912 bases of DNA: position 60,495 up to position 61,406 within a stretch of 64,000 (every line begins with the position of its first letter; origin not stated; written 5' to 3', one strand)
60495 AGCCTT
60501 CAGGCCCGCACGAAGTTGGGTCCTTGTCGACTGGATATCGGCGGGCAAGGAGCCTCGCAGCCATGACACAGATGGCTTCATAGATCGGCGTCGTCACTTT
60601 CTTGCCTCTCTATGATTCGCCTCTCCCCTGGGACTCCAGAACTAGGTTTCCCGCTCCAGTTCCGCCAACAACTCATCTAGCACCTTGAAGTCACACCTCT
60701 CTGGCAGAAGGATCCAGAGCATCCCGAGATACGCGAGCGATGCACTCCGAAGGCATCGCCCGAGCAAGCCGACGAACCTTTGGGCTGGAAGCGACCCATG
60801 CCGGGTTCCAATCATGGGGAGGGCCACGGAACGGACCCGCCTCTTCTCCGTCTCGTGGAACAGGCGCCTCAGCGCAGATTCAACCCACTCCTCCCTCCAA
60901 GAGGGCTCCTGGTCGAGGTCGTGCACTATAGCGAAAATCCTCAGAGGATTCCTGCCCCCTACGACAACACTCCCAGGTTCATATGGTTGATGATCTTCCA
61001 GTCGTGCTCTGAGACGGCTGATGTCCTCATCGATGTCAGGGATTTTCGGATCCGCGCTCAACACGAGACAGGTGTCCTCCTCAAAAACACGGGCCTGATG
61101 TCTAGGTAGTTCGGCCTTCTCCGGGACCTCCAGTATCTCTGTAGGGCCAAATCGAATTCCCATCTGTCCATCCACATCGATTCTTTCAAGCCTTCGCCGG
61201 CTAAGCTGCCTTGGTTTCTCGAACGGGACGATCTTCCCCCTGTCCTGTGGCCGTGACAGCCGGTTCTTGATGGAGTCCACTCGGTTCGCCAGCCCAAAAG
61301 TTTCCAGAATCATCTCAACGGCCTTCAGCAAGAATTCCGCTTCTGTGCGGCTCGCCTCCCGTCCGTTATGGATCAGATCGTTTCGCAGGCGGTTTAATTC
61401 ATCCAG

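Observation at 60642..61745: HEPN-macro fusion protein as a candidate ligand-gated RNase effector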

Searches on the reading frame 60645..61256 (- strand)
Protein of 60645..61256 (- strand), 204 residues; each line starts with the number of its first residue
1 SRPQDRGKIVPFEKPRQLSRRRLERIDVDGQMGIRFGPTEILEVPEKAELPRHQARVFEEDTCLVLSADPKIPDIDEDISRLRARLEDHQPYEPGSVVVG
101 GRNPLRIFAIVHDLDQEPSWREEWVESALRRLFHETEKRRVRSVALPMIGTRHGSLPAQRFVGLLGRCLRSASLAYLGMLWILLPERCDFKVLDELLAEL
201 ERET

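Call 12: find_homologous_proteins(query=window:60645-61256:-, max_evalue=0.01)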
Query seq(204 aa) (204 aa): 53 proteins with E <= 0.01 among 1025 candidates.
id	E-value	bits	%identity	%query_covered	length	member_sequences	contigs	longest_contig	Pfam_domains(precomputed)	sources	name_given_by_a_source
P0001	5.1e-130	449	100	100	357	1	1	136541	-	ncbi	-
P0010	5.3e-43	165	49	84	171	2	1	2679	-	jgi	-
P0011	2.5e-40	156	46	93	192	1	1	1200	-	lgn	-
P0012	1.8e-39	153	45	80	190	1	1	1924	-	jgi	jgi:hypothetical protein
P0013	3.5e-38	149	44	90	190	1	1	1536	-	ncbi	-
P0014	2.5e-36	143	44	84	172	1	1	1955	-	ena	-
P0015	3.0e-36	143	46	84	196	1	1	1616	-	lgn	-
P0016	5.6e-36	142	45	80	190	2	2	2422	-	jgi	jgi:hypothetical protein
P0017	9.8e-36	141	49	73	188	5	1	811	-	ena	-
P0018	1.5e-35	140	47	81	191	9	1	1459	-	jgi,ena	jgi:hypothetical protein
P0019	4.8e-35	139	47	75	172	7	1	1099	-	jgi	-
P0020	1.6e-34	137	44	83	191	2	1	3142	-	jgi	jgi:hypothetical protein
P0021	3.6e-34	136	48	78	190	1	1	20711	-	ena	-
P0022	4.8e-34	136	42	87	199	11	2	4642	-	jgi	jgi:hypothetical protein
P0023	7.2e-34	135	42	89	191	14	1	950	-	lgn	-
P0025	5.0e-33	132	43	82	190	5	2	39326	-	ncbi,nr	ncbi:MAG: hypothetical protein ABFD98_09930 [Syntrophobacteraceae bacterium]|nr:hypothetical protein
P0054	2.0e-24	104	46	64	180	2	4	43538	-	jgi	-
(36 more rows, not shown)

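Call 15: search_solved_structures(query=A1, max_evalue=10, show_alignments=3)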
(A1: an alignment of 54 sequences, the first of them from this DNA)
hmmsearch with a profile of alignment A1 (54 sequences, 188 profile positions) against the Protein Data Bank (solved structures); distinct sequences matched with E-value up to 10: 38.
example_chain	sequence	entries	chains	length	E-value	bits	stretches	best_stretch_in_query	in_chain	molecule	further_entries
5m31_A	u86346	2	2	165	0.00089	21.9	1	81-160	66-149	Appr-1-p processing domain protein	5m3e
2dx6_A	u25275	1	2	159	0.0017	21.1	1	82-160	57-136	Hypothetical protein TTHA0132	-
1yd9_A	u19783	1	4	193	0.013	18.2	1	110-161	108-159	Core histone macro-H2A.1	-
4etk_A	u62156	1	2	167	0.014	18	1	82-160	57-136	De novo designed serine hydrolase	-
4etj_A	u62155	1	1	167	0.019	17.6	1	83-160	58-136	Serine hydrolase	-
3v45_A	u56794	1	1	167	0.02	17.6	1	83-160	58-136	Serine hydrolase OSH55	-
4ess_A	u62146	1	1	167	0.022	17.4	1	86-160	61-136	OR187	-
7d3y_A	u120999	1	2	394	0.026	17.2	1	110-160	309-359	SPX domain-containing protein 2,Isoform 1 of Core histone macro-H2A.1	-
4abk_A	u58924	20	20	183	0.034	16.8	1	113-171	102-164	POLY [ADP-RIBOSE] POLYMERASE 14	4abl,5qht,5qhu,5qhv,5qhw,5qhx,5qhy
7d2c_A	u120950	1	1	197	0.04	16.6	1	113-171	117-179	Protein mono-ADP-ribosyltransferase PARP14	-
1zr3_A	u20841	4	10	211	0.047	16.3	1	110-161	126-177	histone macroH2A1.1 | H2A histone family, member Y isoform 1 | Core histone macro-H2A.1, Isoform 1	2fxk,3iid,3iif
3vfq_A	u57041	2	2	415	0.05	16.2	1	117-180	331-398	Poly [ADP-ribose] polymerase 14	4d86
1zr5_A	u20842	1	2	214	0.054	16.1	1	110-161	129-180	H2AFY protein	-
5iit_A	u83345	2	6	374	0.057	16.1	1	110-160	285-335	Vacuolar transporter chaperone 4,Core histone macro-H2A.1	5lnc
4gvv_A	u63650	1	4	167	0.074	15.7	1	86-160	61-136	De novo design serine hydrolase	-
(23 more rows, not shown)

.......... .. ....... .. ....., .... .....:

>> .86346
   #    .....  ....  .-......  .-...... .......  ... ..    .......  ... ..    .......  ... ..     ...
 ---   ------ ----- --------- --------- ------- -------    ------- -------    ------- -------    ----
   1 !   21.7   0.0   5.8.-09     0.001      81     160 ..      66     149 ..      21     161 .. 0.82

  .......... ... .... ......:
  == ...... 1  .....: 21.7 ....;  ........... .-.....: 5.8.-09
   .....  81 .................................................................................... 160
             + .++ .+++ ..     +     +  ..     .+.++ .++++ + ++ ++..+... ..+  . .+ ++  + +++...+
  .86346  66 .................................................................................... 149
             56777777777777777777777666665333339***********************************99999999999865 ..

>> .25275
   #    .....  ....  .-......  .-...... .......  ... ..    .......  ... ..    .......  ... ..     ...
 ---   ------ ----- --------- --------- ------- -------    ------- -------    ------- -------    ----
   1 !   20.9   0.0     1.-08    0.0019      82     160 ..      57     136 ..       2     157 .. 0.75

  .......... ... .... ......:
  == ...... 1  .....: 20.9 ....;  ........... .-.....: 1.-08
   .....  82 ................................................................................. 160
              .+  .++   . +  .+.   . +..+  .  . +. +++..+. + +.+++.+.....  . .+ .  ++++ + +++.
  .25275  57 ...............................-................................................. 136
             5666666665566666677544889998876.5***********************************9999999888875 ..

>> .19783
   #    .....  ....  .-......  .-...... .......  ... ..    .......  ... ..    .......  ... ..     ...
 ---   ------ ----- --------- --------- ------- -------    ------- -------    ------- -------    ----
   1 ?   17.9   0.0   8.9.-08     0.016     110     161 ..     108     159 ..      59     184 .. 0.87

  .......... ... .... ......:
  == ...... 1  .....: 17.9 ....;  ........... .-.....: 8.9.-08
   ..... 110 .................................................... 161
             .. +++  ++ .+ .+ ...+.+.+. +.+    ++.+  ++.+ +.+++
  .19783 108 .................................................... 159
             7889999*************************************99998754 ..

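Call 16: search_protein_families(library=pfam, alignment_id=A1, max_evalue=0.1)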
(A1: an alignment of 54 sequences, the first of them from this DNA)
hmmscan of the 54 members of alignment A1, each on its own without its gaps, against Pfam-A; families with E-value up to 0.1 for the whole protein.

A. member 1, seq(199 aa): 1 family
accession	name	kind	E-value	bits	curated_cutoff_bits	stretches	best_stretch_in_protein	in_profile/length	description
PF01661.27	Macro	-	0.0011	19.4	22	1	83-155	36-113/118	Macro domain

B. families by the number of members that match (of 54 scanned): 4 families
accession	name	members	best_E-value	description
PF01661.27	Macro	28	4.4e-05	Macro domain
PF01966.28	HD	4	0.044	HD domain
PF19269.4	Anticodon_2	1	0.054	Anticodon binding domain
PF18967.5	PycTM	1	0.096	Pycsar effector protein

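Call 23: find_encoding_contigs(protein=P0025, flank=6000, max_places=2)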
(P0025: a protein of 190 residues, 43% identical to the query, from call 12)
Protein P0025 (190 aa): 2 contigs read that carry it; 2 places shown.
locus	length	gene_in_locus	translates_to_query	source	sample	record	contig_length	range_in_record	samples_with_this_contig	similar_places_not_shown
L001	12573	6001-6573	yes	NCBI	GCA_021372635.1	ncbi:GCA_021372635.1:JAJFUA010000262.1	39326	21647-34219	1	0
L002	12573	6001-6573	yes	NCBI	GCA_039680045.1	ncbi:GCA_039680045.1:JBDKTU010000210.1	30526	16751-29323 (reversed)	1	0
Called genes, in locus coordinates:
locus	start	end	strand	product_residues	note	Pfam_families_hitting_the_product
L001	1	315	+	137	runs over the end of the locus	PF01475:FUR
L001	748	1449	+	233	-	PF01177:Asp_Glu_race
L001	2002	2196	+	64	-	-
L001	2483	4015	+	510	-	PF13185:GAF_2, PF01590:GAF (weak), PF00158:Sigma54_activat, PF14532:Sigma54_activ_2, PF07724:AAA_2 (weak), PF07728:AAA_5 (weak), PF25601:AAA_lid_14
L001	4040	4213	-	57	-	-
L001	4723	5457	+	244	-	PF13483:Lactamase_B_3, PF12706:Lactamase_B_2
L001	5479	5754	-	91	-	-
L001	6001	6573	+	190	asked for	-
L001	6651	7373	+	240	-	PF14326:DUF4384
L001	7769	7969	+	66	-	PF00313:CSD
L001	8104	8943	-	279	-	PF00481:PP2C, PF13672:PP2C_2, PF07228:SpoIIE (faint)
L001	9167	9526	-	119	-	-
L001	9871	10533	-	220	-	PF08239:SH3_3, PF13851:GAS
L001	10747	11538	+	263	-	PF01026:TatD_DNase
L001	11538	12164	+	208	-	PF02545:Maf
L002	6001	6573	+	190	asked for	-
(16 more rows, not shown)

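Call 24: find_encoding_contigs(protein=P0054, flank=6000, max_places=2)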
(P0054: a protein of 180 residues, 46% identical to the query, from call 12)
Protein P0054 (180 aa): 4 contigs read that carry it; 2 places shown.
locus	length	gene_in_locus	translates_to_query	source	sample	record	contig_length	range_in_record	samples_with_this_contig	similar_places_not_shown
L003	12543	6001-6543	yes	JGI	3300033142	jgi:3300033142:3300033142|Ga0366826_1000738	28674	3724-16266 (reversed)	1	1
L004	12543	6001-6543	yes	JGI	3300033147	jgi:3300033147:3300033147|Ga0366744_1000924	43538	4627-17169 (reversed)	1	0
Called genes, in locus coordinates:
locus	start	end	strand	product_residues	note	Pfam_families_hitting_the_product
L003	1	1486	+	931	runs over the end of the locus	PF12704:MacB_PCD, PF02687:FtsX, PF12704:MacB_PCD, PF02687:FtsX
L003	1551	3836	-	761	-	PF06452:CBM9_1 (weak), PF19313:DUF5916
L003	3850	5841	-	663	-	PF16177:ACAS_N (weak), PF00501:AMP-binding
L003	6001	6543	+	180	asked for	-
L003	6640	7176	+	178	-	PF16697:Yop-YscD_cpl, PF00498:FHA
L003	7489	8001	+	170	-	-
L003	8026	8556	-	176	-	PF04073:tRNA_edit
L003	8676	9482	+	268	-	PF11219:DUF3014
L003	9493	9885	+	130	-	PF00903:Glyoxalase, PF18029:Glyoxalase_6 (weak)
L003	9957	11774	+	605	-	PF00144:Beta-lactamase, PF13354:Beta-lactamase2 (faint), PF13181:TPR_8 (faint), PF00515:TPR_1 (faint)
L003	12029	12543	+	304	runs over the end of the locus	-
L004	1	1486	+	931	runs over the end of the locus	PF12704:MacB_PCD, PF02687:FtsX, PF12704:MacB_PCD, PF02687:FtsX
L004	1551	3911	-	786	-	PF06452:CBM9_1 (weak), PF19313:DUF5916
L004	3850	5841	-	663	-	PF16177:ACAS_N (weak), PF00501:AMP-binding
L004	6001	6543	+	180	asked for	-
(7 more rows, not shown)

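Call 25: find_encoding_contigs(protein=P0021, flank=6000, max_places=2)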
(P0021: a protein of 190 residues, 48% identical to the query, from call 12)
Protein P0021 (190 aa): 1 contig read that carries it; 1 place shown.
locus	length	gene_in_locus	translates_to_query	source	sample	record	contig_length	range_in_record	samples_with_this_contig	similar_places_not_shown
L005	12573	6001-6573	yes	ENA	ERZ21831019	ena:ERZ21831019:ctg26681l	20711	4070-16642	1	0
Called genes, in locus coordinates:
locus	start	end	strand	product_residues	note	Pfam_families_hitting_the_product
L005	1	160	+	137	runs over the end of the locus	PF01475:FUR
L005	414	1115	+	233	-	PF01177:Asp_Glu_race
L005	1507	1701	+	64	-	-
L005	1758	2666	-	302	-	PF28239:Npun_R2479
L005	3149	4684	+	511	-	PF13185:GAF_2, PF01590:GAF (weak), PF00158:Sigma54_activat, PF14532:Sigma54_activ_2, PF07728:AAA_5 (weak), PF25601:AAA_lid_14, PF02954:HTH_8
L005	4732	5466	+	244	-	PF13483:Lactamase_B_3, PF12706:Lactamase_B_2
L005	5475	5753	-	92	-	-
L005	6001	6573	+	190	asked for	-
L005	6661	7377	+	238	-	PF14326:DUF4384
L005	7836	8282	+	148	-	PF00011:HSP20, PF17886:ArsA_HSP20 (weak)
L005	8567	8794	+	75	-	PF00313:CSD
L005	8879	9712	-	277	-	PF00481:PP2C, PF13672:PP2C_2, PF07228:SpoIIE (faint)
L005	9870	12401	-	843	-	PF05226:CHASE2, PF00069:Pkinase, PF07714:PK_Tyr_Ser-Thr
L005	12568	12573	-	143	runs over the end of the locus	PF01814:Hemerythrin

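Call 26: predict_structure(alignment_id=A1)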
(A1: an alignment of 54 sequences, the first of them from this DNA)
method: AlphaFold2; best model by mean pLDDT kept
length: 199 residues; sequences in the alignment: 54
mean_pLDDT: 88.6   pTM: 0.83
mean pLDDT of the five models: 88.6, 88.6, 86.7, 85.9, 83.7
residues with pLDDT >= 90: 133; 70-90: 45; 50-70: 14; < 50: 7
segments of 3 or more residues with pLDDT < 50: 1-5
pLDDT, mean of each block of 10 residues (from residue 1): 48 77 94 96 90 93 70 78 88 93 95 93 98 97 92 97 96 97 91 90
secondary structure, 60 per line:
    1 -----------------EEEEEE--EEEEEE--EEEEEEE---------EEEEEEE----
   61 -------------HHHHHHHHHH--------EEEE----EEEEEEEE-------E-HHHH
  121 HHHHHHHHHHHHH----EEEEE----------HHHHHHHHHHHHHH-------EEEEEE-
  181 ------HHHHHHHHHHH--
elements in order: E18-23 E26-31 E34-40 E50-56 H74-83 E92-95 E100-107 H117-133 E138-142 H153-166 E174-179 H187-197

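Call 32: fold_search(model_id=the predicted structure, library=pdb)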
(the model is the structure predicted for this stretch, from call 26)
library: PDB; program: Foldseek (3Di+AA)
matches with E <= 10: 1057; with E <= 0.001: 177
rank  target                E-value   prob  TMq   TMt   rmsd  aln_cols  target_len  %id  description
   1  1yd9_A                2.5e-09  1.00  0.56  0.58   7.8       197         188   14  1.6A Crystal Structure of the Non-Histone Domain of the Histone Variant MacroH2A1.1. (released 2005-09-27)
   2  5iit_A                3.2e-09  1.00  0.56  0.34   7.0       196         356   14  Structure of SPX domain of the yeast inorganic polyphophate polymerase Vtc4 crystallized by carrier-driven crystalliza (released 2016-04-27)
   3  1yd9_C                4.3e-09  1.00  0.56  0.59   7.8       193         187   14  1.6A Crystal Structure of the Non-Histone Domain of the Histone Variant MacroH2A1.1. (released 2005-09-27)
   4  1zr5_A                5.5e-09  1.00  0.56  0.58   7.3       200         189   14  Crystal structure of the macro-domain of human core histone variant macroH2A1.2 (released 2005-06-21)
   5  5iit_C                9.0e-09  1.00  0.57  0.34   6.9       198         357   14  Structure of SPX domain of the yeast inorganic polyphophate polymerase Vtc4 crystallized by carrier-driven crystalliza (released 2016-04-27)
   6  7d3y_A                1.0e-08  1.00  0.57  0.35   7.3       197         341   15  Crystal structure of the osPHR2-osSPX2 complex (released 2021-10-06)
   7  7d3y_B                1.0e-08  1.00  0.56  0.36   6.7       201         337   14  Crystal structure of the osPHR2-osSPX2 complex (released 2021-10-06)
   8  5iit_B                1.1e-08  1.00  0.57  0.34   6.7       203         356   14  Structure of SPX domain of the yeast inorganic polyphophate polymerase Vtc4 crystallized by carrier-driven crystalliza (released 2016-04-27)
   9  1zr5_B                1.2e-08  1.00  0.54  0.57   7.7       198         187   14  Crystal structure of the macro-domain of human core histone variant macroH2A1.2 (released 2005-06-21)
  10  1zr3_C                1.4e-08  1.00  0.56  0.60   7.1       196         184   14  Crystal structure of the macro-domain of human core histone variant macroH2A1.1 (form B) (released 2006-02-14)
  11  1yd9_B                1.5e-08  1.00  0.57  0.60   7.2       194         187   15  1.6A Crystal Structure of the Non-Histone Domain of the Histone Variant MacroH2A1.1. (released 2005-09-27)
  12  5iit_D                1.8e-08  1.00  0.56  0.34   7.0       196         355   14  Structure of SPX domain of the yeast inorganic polyphophate polymerase Vtc4 crystallized by carrier-driven crystalliza (released 2016-04-27)
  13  3q71                  1.8e-08  1.00  0.56  0.55   7.5       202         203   16  Human parp14 (artd8) - macro domain 2 in complex with adenosine-5-diphosphoribose (released 2011-01-26)
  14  5lnc_B                2.7e-08  1.00  0.56  0.33   6.9       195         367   14  Structure of SPX domain of the yeast inorganic polyphophate polymerase Vtc4 crystallized by carrier-driven crystalliza (released 2016-11-09)
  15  5lnc_A                3.3e-08  1.00  0.56  0.33   6.9       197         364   13  Structure of SPX domain of the yeast inorganic polyphophate polymerase Vtc4 crystallized by carrier-driven crystalliza (released 2016-11-09)
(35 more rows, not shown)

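Call 37: find_related_loci(query=A1, collection=genome_contigs, flank=8000)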
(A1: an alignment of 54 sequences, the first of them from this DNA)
Query A1 (199 aa) in genome_contigs; peptide patterns used: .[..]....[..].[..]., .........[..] (x = any residue, [..] = any of these).
320 stretches matched a pattern; 129 encode a relative of the query (tblastn E <= 1e-3); the best 80 are kept; 80 distinct loci.
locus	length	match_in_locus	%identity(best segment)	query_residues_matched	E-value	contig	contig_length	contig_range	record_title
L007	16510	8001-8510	48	30-199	1e-45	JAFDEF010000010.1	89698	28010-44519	MAG: Deltaproteobacteria bacterium isolate Meg19_1012_Bin_503 Meg19_1012_Bin_503_scaffold_287, whole genome shotgun sequ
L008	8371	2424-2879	47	29-180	1e-41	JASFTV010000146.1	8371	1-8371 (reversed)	MAG: Desulfobacteraceae bacterium isolate D1103U20metaG_sub_Bin_336 D1103U20metaG_FD_scaffold_2973_c1, whole genome shot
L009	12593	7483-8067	43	10-191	2e-41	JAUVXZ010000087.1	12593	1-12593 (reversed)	MAG: Pseudomonadota bacterium isolate CSMAG_1229 CSMAG_1229_k141_1314247_length_12593_cov_9.7335, whole genome shotgun s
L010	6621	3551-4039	47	29-191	2e-41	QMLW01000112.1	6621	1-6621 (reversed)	MAG: Deltaproteobacteria bacterium isolate B25_G16 B25_Guay16_scaffold_11345, whole genome shotgun sequence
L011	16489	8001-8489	46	32-194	9e-41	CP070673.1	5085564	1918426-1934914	MAG: Deltaproteobacteria bacterium isolate bin73 chromosome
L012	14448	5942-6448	44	29-197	6e-41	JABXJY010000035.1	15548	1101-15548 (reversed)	MAG: Desulfobacterales bacterium isolate CR_Bin_129 NODE_41_length_15548_cov_13.406761, whole genome shotgun sequence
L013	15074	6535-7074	43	15-194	1e-40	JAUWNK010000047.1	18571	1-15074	MAG: Desulfobacteraceae bacterium isolate CSMAG_2422 CSMAG_2422_k141_63364_length_18571_cov_21.3135, whole genome shotgu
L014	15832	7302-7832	45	15-191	2e-40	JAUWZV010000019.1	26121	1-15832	MAG: Desulfobacteraceae bacterium isolate CSMAG_2745 CSMAG_2745_k141_572633_length_26121_cov_17.5279, whole genome shotg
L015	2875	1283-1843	43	8-196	2e-40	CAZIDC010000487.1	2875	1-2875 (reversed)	MAG TPA_asm: uncultured Syntrophaceae bacterium isolate SRP080215_co1_117 genome assembly, contig: NODE_91892_length_287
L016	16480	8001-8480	45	32-191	4e-40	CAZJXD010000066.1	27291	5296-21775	MAG TPA_asm: uncultured Desulfobacteraceae bacterium isolate SRP323688_co1_280 genome assembly, contig: NODE_3062_length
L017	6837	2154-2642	45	29-191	3e-40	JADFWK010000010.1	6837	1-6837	MAG: Proteobacteria bacterium isolate C4.bin.25 k83_40797, whole genome shotgun sequence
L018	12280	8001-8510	43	28-197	1e-39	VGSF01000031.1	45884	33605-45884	MAG: Deltaproteobacteria bacterium isolate K_DeepCast_150m_m1_110 K_DeepCast_150m_m1_110_Ga0194126_10001088, whole genom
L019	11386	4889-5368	44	32-191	2e-39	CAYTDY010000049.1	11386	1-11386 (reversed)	MAG TPA_asm: uncultured Desulfobacteraceae bacterium isolate binchicken_co34_251 genome assembly, contig: NODE_9895_leng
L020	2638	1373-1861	43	29-191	9e-40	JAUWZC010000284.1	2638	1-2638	MAG: Desulfobacteraceae bacterium isolate CSMAG_2726 CSMAG_2726_k141_738823_length_2638_cov_40.1766, whole genome shotgu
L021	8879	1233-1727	45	29-193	2e-39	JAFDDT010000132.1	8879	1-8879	MAG: Deltaproteobacteria bacterium isolate Meg19_1012_Bin_230 Meg19_1012_Bin_230_scaffold_29523, whole genome shotgun se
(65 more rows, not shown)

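Call 90: find_related_loci(query=A1, collection=viral_contigs, flank=6000)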
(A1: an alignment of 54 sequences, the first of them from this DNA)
Query A1 (199 aa) in viral_contigs; peptide patterns used: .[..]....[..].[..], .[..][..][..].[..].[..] (x = any residue, [..] = any of these).
55 stretches matched a pattern, but none encodes a relative of the query by tblastn (E <= 1e-3).
